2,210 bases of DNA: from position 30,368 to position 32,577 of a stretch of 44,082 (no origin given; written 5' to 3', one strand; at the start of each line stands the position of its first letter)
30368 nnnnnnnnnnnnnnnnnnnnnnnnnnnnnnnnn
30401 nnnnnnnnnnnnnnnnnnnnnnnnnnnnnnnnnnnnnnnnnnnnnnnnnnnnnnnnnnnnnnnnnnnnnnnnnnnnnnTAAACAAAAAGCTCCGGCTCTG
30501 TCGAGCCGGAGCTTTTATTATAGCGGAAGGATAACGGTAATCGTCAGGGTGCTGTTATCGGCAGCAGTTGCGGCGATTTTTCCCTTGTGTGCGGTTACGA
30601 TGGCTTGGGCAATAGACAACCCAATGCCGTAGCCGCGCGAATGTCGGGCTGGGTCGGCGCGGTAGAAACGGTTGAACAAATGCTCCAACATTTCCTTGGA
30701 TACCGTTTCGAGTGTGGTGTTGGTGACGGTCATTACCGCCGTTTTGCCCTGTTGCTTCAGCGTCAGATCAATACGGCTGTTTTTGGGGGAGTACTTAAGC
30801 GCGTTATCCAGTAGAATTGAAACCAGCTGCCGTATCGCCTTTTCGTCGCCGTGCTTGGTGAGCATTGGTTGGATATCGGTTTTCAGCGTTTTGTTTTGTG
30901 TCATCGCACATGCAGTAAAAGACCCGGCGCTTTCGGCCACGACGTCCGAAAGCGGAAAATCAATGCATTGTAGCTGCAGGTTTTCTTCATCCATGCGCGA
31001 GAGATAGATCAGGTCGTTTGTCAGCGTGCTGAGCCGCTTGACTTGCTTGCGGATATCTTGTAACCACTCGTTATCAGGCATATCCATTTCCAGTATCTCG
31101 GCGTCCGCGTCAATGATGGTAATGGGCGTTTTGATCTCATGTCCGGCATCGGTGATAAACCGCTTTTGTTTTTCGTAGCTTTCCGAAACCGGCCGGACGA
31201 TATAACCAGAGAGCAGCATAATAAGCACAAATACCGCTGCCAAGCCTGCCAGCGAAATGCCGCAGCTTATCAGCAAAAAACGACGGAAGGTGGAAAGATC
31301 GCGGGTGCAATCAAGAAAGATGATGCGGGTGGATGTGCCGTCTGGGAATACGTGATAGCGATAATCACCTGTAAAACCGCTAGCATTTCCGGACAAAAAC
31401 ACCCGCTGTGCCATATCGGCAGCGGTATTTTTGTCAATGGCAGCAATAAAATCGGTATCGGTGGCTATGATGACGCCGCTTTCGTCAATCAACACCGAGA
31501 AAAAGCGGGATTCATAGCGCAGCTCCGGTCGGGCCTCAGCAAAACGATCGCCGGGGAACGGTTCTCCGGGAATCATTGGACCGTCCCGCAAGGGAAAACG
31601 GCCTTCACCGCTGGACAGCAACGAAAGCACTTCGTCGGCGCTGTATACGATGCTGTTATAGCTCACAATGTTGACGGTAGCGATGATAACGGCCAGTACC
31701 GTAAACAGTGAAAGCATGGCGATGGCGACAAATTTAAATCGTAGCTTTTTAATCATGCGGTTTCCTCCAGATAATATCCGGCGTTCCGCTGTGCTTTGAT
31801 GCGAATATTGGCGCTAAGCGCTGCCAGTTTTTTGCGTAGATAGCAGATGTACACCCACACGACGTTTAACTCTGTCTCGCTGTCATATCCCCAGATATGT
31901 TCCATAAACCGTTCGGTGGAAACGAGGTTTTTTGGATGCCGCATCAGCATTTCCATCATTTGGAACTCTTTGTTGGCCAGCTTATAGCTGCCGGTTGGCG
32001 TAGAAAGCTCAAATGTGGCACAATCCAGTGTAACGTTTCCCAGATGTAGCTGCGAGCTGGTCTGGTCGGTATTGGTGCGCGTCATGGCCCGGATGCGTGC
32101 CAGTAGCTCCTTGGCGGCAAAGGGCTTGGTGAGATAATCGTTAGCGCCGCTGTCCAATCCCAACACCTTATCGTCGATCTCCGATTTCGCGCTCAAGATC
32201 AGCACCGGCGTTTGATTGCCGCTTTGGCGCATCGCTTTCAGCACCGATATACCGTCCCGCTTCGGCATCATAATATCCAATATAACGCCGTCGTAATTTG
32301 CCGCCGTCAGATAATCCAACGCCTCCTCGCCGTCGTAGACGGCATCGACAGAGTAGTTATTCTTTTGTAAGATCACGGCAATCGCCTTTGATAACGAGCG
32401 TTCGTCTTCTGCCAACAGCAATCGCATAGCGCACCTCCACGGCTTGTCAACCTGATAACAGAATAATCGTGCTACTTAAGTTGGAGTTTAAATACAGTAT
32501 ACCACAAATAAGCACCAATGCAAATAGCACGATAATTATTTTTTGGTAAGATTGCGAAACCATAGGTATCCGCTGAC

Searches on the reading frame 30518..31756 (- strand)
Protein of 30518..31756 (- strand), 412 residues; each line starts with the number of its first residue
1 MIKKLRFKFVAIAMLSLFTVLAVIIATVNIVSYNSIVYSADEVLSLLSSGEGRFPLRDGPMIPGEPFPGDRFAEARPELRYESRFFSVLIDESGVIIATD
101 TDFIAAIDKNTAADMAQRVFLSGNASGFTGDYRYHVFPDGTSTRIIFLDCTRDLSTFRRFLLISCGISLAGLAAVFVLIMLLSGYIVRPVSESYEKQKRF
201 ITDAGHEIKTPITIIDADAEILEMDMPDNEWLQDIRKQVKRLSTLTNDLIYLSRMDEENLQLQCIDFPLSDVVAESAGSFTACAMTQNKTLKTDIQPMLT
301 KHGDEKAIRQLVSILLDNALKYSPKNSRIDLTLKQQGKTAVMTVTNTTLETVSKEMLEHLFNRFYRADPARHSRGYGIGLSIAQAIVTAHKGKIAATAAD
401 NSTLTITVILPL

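Call 15: search_protein_families(library=pfam, proteins=[window:30518-31756:-], max_evalue=0.001)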
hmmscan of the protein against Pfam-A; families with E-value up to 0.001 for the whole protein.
window:30518-31756:- (412 aa): 3 families
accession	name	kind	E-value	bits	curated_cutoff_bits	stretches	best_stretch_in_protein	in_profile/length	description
PF02518.31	HATPase_c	-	4.3e-19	69.4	26.4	1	303-412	1-109/111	Histidine kinase-, DNA gyrase B-, and HSP90-like ATPase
PF00512.31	HisKA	-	1.4e-12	47.9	26.9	1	197-258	2-66/66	His Kinase A (phospho-acceptor) domain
PF14501.12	HATPase_c_5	-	2.2e-06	28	22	1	307-410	5-101/102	GHKL domain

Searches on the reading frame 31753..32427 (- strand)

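Call 15: search_protein_families(library=pfam, proteins=[window:31753-32427:-], max_evalue=0.001)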
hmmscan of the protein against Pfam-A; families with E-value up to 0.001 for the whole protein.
window:31753-32427:- (224 aa): 2 families
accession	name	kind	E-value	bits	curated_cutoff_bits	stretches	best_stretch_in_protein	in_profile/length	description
PF00072.30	Response_reg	-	2.3e-31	108.7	30.2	1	4-113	2-111/111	Response regulator receiver domain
PF00486.34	Trans_reg_C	-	8.1e-20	71.1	26.2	1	148-220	4-77/77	Transcriptional regulatory protein, C terminal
